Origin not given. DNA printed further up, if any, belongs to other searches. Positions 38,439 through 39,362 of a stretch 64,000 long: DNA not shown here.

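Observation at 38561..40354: Single-gene low-GC island encoding a coiled-coil + C-terminal 2-TM protein, inserted between queG and an aminotransferase operon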

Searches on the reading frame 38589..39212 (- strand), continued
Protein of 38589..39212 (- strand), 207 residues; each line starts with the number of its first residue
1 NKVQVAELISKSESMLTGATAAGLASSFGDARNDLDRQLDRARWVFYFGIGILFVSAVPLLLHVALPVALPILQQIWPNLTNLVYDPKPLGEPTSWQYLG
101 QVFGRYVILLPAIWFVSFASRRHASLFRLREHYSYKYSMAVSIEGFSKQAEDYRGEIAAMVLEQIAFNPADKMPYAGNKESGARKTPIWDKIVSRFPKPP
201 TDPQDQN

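Call 94: search_protein_families(library=phrogs, proteins=[L142:1228-3516:-, L142:6497-7192:+, L142:8600-9655:+, L142:10086-11177:+, L142:11943-13208:+, L129:761-2524:+, L129:6722-7255:+, L129:9640-11325:+, L129:11344-12591:+, L128:11107-13272:-], max_evalue=0.00001)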
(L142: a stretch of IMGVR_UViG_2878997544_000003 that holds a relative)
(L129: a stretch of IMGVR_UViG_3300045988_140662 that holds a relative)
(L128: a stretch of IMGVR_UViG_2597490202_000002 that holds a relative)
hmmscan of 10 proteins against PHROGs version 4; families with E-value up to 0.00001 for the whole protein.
L142:1228-3516:- (762 aa): 4 families
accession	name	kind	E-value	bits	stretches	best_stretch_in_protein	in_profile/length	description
phrog_91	-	DNA, RNA and nucleotide metabolism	9.7e-191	637.4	1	44-659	70-688/852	nicking at origin of replication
phrog_6857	-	unknown function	4.6e-151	506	1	45-617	58-612/855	-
phrog_28319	-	unknown function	1.9e-36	126.8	1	336-541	5-200/342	-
phrog_14885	-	unknown function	1.6e-08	35.4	1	499-614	17-124/246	-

L142:6497-7192:+ (231 aa): 14 families
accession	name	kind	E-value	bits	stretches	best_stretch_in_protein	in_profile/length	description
phrog_4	-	transcription regulation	1e-51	177.2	1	1-227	131-341/400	transcriptional repressor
phrog_8558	-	unknown function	2e-26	93.5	1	116-226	6-112/114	-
phrog_8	-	transcription regulation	2.1e-19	71.2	1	2-78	161-232/346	transcriptional regulator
phrog_2328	-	transcription regulation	1.4e-15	58.2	1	3-73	16-86/128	transcriptional repressor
phrog_3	-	transcription regulation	1.3e-11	46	1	1-77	87-161/430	transcriptional repressor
phrog_2967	-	transcription regulation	1.3e-11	45.4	1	2-69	10-77/225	transcriptional regulator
phrog_5823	-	transcription regulation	4.6e-11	43.5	1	1-74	5-80/404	transcriptional regulator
phrog_4836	-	transcription regulation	5.4e-10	40.2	1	4-73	77-146/194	CII-like regulator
phrog_2439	-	transcription regulation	6.2e-10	39.5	1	5-65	10-70/367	transcriptional regulator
phrog_2104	-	unknown function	3.5e-08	34.6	1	5-52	42-89/103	-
phrog_7241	-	transcription regulation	4.7e-07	30.9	1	7-62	66-121/122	transcriptional regulator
phrog_811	-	DNA, RNA and nucleotide metabolism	5.1e-07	30.3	1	138-219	54-129/140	UmuD-like protein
phrog_3037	-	transcription regulation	1.3e-06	29.3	1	4-71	28-84/189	transcriptional repressor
phrog_1373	-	transcription regulation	1.4e-06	29.4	1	3-65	64-126/166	transcriptional regulator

L142:8600-9655:+ (351 aa): 4 families
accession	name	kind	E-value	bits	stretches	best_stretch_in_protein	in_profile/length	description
phrog_6345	-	unknown function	8.2e-161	536.3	1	1-351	1-352/352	-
phrog_30943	-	unknown function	1.9e-69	234.6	1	162-351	5-193/193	-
phrog_10674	-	unknown function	3.4e-35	122.5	1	12-297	167-461/512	-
phrog_13728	-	other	1.7e-23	84.1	1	6-138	5-128/144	acetyltransferase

L142:10086-11177:+ (363 aa): 7 families
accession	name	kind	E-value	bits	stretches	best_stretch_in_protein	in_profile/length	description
phrog_1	-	integration and excision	8.7e-77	260.8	1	19-357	120-450/611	integrase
phrog_11531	-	integration and excision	5.7e-43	147.3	1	13-169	1-143/144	integrase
phrog_216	-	integration and excision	1.8e-39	136.6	1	157-356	15-237/301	integrase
phrog_7269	-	integration and excision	2.4e-29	102.1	1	283-357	9-83/89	integrase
phrog_22824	-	unknown function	1.8e-17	64.2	1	13-70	1-56/57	-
phrog_7685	-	integration and excision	1.9e-07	31.9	1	297-350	176-230/240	integrase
phrog_35951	-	unknown function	3.7e-07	31.5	1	282-350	4-69/97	-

L142:11943-13208:+ (421 aa): 8 families
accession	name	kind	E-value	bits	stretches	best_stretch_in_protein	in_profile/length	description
phrog_1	-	integration and excision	2.8e-65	222.8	1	20-412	90-458/611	integrase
phrog_4710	-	unknown function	8.5e-50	170.2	1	93-292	1-200/211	-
phrog_3423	-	unknown function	1.3e-38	133.4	1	20-169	5-155/157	-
phrog_216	-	integration and excision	3.2e-33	116.1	1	186-410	18-249/301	integrase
phrog_24775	-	unknown function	6.7e-16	59.3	1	332-412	14-93/101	-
phrog_14880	-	unknown function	2.6e-14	53.8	1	355-404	2-51/57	-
phrog_37801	-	unknown function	1.4e-09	38.9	1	364-406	27-69/73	-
phrog_7244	-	integration and excision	5.7e-06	26.8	0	155-271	111-222/263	integrase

L129:761-2524:+ (587 aa): 4 families
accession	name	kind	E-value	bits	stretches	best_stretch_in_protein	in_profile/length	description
phrog_19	-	DNA, RNA and nucleotide metabolism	2.5e-45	156.5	1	15-540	48-566/621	DnaB-like replicative helicase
phrog_243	-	DNA, RNA and nucleotide metabolism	4.2e-22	79.4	1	309-537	22-246/273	DnaB-like replicative helicase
phrog_239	-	DNA, RNA and nucleotide metabolism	1.3e-21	78.2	1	293-534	335-576/801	DNA primase/helicase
phrog_5482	-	unknown function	2.3e-06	27.6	1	318-507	48-242/341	-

L129:6722-7255:+ (177 aa): 0 families

L129:9640-11325:+ (561 aa): 8 families
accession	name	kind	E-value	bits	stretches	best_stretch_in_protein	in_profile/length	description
phrog_9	-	head and packaging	2.6e-166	556.8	1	14-543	176-665/812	terminase large subunit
phrog_2699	-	head and packaging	4.5e-83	279.7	1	251-548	4-300/315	terminase large subunit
phrog_4914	-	head and packaging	1.5e-50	172.7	1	7-201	8-212/213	terminase large subunit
phrog_10517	-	head and packaging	2e-27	97.1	1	12-149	39-178/207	terminase large subunit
phrog_7331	-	head and packaging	3.9e-24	85.4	1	454-547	5-98/113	terminase large subunit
phrog_2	-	head and packaging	1.7e-15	57.9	1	75-543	264-594/807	terminase large subunit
phrog_37124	-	unknown function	1.2e-09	39.1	1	360-473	1-126/143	-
phrog_7622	-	head and packaging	9.5e-08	32.9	1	79-227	59-209/224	terminase large subunit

L129:11344-12591:+ (415 aa): 6 families
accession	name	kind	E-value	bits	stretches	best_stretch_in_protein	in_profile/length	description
phrog_12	-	head and packaging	1e-96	326.4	1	1-407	48-448/646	portal protein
phrog_2662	-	head and packaging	1.5e-53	183.4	1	39-408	62-439/717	portal protein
phrog_5929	-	head and packaging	1.8e-45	156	1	205-406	10-216/228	portal protein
phrog_2271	-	head and packaging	6.9e-24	84.6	1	37-401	45-410/859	portal protein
phrog_11323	-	unknown function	5.7e-15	56.6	1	293-402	9-119/130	-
phrog_21454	-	unknown function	1.7e-14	54.8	1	237-402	26-188/320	-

L128:11107-13272:- (721 aa): 18 families
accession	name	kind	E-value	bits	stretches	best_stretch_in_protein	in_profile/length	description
phrog_2915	-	tail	2.6e-125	420.5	2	140-565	6-396/599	tail fiber protein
phrog_988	-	tail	1.7e-77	263.1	1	1-508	15-555/574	tail protein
phrog_10372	-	unknown function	3.8e-51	175.1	1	155-314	59-218/218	-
phrog_32540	-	tail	3.3e-39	136.1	2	617-721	389-494/494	tail fiber protein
phrog_1396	-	tail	2.1e-28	100.7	1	1-320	90-379/504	tail fiber protein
phrog_12796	-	tail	8.6e-28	98.7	1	2-129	5-131/445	tail fiber protein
phrog_11982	-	unknown function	1.9e-23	84.2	1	3-139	6-142/233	-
phrog_6202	-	tail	1.5e-20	74.9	1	137-293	150-289/636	tail fiber protein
phrog_381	-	tail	1.5e-19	71.7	1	217-610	179-485/566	tail fiber protein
phrog_454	-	tail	5e-19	69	1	205-286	200-280/1376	tail fiber protein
phrog_7489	-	tail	2.2e-17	64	1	140-319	234-386/775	tail fiber protein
phrog_34663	-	unknown function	3.8e-15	56.4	1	1-120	1-117/698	-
phrog_7032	-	tail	5.9e-13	48.8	1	208-288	167-247/866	tail fiber protein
phrog_38625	-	tail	7.9e-13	49.1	1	32-232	34-245/437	tail fiber protein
phrog_2631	-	tail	4.6e-12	46.3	1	139-277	105-239/644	tail fiber protein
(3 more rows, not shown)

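Call 102: search_dna_similar(query=L128:7296-8576:+, collection=phages, mode=protein, max_evalue=0.00001, max_rows=15)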
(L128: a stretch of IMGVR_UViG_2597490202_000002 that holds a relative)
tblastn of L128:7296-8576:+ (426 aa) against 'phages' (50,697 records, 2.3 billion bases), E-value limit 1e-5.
No match.

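Call 103: search_dna_similar(query=L142:7227-8522:+, collection=phages, mode=protein, max_evalue=0.00001, max_rows=15)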
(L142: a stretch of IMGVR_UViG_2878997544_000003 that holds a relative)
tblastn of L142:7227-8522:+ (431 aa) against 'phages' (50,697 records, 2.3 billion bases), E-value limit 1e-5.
Records with a match: 2; places in all: 2; records where one place covers at least 80% of the query: 0.
Best place of each record, by identity: <60% 2.
By first word of the organism name: Microcystis 1; Providencia 1.
By host as written in the record: Microcystis wesenbergii 1; Providencia stuartii 1.
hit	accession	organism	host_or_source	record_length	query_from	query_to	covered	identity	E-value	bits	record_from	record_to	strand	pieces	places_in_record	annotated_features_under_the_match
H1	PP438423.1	Microcystis phage Mwe-JY31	Microcystis wesenbergii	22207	221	407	43%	24.1%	3e-10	69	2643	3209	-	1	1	hypothetical protein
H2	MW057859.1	Providencia phage PSTCR8lys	Providencia stuartii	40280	258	428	40%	23.5%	1e-8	64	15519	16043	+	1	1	hypothetical protein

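Call 104: get_annotated_region(hit=H2, flank=5000)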
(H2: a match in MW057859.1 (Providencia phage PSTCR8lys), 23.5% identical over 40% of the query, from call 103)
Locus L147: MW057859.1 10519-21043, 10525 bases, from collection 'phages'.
description: Providencia phage PSTCR8lys, complete genome.
organism: Providencia phage PSTCR8lys (NCBI taxid 2783551)
taxonomy: Viruses; Duplodnaviria; Heunggongvirae; Uroviricota; Caudoviricetes
host: Providencia stuartii; source: sewage sample; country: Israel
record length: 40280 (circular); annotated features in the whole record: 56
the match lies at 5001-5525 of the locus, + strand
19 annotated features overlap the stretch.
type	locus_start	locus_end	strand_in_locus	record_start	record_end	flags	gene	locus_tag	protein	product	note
CDS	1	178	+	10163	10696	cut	-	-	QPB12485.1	DNA N-6-adenine methyltransferase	-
CDS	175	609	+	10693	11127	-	-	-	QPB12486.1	hypothetical protein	-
CDS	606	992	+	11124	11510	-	-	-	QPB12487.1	hypothetical protein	-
CDS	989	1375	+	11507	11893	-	-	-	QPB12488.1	hypothetical protein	-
CDS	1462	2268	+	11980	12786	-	-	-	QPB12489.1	hypothetical protein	-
CDS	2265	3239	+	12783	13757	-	-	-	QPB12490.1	hypothetical protein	-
CDS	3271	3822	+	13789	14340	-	-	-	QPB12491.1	hypothetical protein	-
CDS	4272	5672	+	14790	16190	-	-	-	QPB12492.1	hypothetical protein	-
CDS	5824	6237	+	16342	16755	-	-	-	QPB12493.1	hypothetical protein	-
CDS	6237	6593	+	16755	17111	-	-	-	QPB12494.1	hypothetical protein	-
CDS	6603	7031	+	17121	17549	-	-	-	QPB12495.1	structural protein P5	-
CDS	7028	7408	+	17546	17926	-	-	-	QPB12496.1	hypothetical protein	-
CDS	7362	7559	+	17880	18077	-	-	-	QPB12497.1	hypothetical protein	-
CDS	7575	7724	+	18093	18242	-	-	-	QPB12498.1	hypothetical protein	-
CDS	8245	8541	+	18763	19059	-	-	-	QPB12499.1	hypothetical protein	-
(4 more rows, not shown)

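Call 105: get_annotated_region(hit=H1, flank=4000)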
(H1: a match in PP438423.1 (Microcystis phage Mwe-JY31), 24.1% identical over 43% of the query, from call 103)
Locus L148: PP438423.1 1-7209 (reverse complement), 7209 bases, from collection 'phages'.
description: Microcystis phage Mwe-JY31, complete genome.
organism: Microcystis phage Mwe-JY31 (NCBI taxid 3128150)
taxonomy: Viruses
host: Microcystis wesenbergii; source: China; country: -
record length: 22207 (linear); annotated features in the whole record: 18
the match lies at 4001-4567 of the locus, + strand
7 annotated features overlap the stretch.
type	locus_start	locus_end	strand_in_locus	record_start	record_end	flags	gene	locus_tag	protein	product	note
CDS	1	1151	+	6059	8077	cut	-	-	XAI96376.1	hypothetical protein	-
CDS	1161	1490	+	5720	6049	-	-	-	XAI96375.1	hypothetical protein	-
CDS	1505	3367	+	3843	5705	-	-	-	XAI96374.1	hypothetical protein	-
CDS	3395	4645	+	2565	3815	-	-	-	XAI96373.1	hypothetical protein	-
CDS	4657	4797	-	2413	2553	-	-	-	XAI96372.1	hypothetical protein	-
CDS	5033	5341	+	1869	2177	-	-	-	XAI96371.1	hypothetical protein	-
CDS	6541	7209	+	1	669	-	-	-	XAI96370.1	hypothetical protein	-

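Call 113: search_protein_families(library=pfam, alignment_id=A5, max_evalue=0.01)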
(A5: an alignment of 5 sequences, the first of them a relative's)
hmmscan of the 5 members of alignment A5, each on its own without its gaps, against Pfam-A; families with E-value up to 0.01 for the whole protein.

A. member 1, L142:7227-8522:+ (431 aa): 0 families

B. families by the number of members that match (of 5 scanned): 1 family
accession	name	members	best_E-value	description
PF24319.2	DUF7491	1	0.0025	Coiled-coil region of unknown function (DUF7491)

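Call 114: search_protein_families(library=padloc, alignment_id=A5, max_evalue=0.01)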
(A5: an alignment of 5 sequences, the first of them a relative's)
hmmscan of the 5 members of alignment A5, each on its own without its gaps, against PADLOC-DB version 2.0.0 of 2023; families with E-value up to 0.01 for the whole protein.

A. member 1, L142:7227-8522:+ (431 aa): 0 families

B. families by the number of members that match (of 5 scanned): 2 families
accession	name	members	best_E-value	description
PDLC03980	PD-Lambda-2_A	1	0.0018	-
PDLC00025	DruG2|DruG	1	0.0032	Unknown function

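Call 115: search_protein_families(library=pfam, alignment_id=A6, max_evalue=0.01)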
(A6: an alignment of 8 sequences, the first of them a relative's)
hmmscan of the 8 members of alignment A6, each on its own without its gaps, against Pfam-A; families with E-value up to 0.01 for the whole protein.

A. member 1, L127:7284-8576:+ (430 aa): 3 families
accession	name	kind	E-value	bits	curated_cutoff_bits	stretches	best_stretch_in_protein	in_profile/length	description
PF05667.16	CCDC22_CC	-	1.2e-05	25.1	39.2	1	134-245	282-397/477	CCDC22 protein coiled-coil region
PF10779.14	XhlA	-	0.00079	20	34.7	1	234-284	15-65/67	Haemolysin XhlA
PF20117.4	DUF6507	-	0.0092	16.9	25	0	147-229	17-99/120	Family of unknown function (DUF6507)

B. families by the number of members that match (of 8 scanned): 6 families
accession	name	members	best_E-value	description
PF00957.27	Synaptobrevin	2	0.0012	Synaptobrevin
PF05667.16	CCDC22_CC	1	1.2e-05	CCDC22 protein coiled-coil region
PF10779.14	XhlA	1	0.00079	Haemolysin XhlA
PF00285.26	Citrate_synt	1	0.0017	Citrate synthase, C-terminal domain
PF09762.14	CCDC93_CC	1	0.0077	CCDC93 coiled-coil domain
PF20117.4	DUF6507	1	0.0092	Family of unknown function (DUF6507)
